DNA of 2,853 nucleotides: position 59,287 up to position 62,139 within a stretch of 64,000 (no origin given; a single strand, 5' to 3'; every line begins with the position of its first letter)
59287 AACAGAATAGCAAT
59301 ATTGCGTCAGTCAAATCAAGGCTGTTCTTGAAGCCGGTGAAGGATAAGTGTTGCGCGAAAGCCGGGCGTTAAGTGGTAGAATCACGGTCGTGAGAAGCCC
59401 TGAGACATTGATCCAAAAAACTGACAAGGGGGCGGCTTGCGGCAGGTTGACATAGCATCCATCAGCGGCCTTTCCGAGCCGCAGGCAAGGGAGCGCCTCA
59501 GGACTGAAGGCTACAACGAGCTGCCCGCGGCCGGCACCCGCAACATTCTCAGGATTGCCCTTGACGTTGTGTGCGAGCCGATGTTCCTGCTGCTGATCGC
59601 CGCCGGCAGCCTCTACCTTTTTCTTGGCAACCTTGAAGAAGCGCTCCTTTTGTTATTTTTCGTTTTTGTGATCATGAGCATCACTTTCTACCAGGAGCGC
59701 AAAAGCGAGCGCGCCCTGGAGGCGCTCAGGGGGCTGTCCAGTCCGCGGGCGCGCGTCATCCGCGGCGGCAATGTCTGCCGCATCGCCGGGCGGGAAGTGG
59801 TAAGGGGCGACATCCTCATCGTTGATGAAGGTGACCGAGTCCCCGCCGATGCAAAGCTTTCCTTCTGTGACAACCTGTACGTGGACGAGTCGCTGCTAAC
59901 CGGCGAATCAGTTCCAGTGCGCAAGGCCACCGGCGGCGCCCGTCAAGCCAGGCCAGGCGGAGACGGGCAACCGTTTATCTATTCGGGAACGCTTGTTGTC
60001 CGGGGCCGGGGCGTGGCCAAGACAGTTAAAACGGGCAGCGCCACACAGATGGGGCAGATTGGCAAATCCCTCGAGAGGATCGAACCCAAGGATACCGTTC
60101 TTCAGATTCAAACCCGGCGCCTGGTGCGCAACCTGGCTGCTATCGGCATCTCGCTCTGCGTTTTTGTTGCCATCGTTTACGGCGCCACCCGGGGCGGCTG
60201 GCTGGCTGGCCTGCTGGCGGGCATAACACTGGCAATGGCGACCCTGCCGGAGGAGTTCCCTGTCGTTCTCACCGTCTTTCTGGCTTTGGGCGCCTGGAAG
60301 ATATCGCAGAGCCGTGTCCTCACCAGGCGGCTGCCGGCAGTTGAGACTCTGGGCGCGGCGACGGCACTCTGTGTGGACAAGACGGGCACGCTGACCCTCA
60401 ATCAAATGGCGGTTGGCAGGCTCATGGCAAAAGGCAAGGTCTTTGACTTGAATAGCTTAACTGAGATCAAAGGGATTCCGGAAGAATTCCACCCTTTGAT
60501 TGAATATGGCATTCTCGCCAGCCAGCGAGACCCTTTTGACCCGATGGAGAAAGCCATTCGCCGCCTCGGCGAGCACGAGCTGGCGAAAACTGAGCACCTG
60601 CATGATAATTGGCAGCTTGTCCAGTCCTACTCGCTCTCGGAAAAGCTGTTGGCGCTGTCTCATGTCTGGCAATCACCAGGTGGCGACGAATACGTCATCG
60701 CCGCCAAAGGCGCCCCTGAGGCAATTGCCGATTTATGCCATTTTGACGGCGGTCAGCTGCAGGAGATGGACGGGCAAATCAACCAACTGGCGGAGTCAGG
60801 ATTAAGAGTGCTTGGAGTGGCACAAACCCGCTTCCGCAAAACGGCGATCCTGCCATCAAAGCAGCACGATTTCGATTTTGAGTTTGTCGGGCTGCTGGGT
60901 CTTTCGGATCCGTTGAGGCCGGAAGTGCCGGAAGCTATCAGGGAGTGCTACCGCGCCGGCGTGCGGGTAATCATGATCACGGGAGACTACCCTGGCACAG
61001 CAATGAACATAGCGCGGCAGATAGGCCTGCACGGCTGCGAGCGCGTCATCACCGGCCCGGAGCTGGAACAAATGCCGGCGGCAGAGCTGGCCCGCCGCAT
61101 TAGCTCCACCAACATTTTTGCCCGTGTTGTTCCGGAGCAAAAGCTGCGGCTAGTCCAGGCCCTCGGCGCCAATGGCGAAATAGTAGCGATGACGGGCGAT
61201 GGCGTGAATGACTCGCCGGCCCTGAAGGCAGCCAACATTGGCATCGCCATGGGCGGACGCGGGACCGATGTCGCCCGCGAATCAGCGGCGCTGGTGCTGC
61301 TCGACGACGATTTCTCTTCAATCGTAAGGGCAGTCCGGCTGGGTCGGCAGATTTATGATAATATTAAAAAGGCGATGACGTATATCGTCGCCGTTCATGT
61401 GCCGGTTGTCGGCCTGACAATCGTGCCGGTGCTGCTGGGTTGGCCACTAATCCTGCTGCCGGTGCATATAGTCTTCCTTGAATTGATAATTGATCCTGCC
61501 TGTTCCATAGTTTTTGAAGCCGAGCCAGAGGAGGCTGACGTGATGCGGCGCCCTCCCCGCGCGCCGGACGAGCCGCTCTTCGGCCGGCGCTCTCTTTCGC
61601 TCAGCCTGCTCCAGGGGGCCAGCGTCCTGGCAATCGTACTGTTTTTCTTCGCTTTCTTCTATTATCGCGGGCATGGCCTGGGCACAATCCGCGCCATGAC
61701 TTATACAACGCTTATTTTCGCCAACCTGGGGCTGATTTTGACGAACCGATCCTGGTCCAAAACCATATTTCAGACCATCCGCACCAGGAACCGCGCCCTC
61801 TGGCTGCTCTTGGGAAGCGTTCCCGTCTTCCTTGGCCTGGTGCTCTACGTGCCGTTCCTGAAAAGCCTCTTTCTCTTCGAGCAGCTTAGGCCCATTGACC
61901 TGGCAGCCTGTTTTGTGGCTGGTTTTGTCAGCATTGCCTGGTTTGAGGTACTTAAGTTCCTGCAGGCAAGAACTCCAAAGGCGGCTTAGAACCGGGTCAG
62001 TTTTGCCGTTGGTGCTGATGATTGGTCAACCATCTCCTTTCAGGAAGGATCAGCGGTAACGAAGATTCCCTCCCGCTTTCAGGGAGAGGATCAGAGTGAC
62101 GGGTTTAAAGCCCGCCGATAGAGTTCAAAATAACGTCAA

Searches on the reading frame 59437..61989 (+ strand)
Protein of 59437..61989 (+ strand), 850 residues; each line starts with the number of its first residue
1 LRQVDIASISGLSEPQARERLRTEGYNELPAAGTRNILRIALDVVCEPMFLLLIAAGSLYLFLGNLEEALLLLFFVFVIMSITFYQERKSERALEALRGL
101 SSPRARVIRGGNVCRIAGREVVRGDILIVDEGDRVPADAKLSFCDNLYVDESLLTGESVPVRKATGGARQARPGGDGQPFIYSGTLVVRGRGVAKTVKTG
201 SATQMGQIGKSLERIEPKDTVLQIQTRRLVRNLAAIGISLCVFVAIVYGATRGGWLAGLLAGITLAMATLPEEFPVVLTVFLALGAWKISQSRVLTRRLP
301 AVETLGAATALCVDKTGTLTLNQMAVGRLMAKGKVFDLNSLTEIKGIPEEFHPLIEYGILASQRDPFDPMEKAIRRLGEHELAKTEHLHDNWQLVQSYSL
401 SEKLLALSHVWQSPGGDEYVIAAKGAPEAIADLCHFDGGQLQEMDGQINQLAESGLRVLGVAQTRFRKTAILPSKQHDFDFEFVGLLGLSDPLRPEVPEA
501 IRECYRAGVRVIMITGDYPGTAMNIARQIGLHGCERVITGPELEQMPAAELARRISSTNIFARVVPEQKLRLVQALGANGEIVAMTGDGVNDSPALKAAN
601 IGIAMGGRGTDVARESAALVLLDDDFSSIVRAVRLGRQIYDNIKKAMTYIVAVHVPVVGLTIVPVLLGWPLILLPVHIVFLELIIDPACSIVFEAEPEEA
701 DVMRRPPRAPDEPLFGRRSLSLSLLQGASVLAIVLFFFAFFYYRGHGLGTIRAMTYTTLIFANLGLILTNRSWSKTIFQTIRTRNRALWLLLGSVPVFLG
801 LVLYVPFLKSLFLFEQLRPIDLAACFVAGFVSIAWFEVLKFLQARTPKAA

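Call 70: search_protein_families(library=pfam, proteins=[window:59437-61989:+], max_evalue=0.00001)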
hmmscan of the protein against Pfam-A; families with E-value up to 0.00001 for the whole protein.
window:59437-61989:+ (850 aa): 4 families
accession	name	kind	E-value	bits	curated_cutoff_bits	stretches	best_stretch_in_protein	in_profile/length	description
PF00122.25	E1-E2_ATPase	-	9.1e-40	136.5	28.1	1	100-290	2-179/181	E1-E2 ATPase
PF00689.26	Cation_ATPase_C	-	2.1e-37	129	27.3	1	670-842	1-175/175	Cation transporting ATPase, C-terminus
PF00702.32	Hydrolase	-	3.7e-20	73.6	26.4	1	310-600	3-191/191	haloacid dehalogenase-like hydrolase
PF00690.31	Cation_ATPase_N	-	4.5e-08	33.1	20.4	1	8-57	17-66/69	Cation transporter/ATPase, N-terminus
